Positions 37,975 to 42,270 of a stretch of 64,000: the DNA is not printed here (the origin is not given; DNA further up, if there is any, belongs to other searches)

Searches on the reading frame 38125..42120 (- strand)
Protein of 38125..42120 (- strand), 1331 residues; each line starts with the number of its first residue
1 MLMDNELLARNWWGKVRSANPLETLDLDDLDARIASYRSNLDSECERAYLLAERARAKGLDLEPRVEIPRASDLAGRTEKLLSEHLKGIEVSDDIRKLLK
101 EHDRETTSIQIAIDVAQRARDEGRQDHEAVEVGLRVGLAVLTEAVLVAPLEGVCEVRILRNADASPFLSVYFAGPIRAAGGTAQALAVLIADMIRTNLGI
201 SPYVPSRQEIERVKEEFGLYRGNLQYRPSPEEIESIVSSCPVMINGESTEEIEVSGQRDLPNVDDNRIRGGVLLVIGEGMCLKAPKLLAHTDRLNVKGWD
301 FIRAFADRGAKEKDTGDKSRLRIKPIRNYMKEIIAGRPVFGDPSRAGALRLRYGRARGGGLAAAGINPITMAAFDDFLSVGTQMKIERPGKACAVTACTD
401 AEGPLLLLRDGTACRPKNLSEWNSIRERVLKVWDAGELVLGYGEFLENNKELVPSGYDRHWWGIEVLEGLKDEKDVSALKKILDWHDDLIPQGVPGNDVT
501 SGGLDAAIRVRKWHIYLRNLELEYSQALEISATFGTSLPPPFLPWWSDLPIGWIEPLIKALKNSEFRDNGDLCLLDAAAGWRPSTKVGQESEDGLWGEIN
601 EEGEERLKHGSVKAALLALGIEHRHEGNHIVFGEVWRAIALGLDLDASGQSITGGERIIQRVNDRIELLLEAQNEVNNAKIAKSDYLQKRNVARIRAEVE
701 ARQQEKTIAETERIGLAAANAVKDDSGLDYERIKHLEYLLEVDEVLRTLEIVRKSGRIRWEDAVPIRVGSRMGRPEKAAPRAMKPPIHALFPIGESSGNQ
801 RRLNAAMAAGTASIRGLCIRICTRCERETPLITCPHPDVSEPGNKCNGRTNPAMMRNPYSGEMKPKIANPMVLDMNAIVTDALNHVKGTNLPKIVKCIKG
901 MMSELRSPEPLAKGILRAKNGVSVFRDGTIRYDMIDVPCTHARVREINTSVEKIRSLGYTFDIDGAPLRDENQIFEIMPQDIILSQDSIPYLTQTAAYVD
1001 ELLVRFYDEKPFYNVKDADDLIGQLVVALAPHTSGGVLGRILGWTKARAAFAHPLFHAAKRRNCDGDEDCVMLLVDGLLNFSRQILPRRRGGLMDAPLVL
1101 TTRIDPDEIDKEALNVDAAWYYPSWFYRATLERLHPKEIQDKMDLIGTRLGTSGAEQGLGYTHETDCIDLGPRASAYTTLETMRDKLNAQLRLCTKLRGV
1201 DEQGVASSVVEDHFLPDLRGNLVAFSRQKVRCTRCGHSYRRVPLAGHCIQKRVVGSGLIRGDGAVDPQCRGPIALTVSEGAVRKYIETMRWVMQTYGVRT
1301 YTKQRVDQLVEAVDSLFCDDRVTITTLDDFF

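Call 9: search_protein_families(library=pfam, proteins=[window:38125-42120:-], max_evalue=0.01)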
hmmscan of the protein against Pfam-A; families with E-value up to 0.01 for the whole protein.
window:38125-42120:- (1331 aa): 3 families
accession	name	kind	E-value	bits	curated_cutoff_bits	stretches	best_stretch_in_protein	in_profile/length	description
PF24846.1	PolC_DP2_cat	-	7.2e-129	429.4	24.3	1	893-1186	6-299/299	DNA polymerase II large subunit DP2, catalytic domain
PF03833.19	PolC_DP2_N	-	1.1e-92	310.5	24.3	1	37-306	2-269/271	DNA polymerase II large subunit DP2, N-terminal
PF24844.1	PolC_DP2_central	-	1.4e-84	284.6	24.3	2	318-481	3-166/372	DNA polymerase II large subunit DP2, central domain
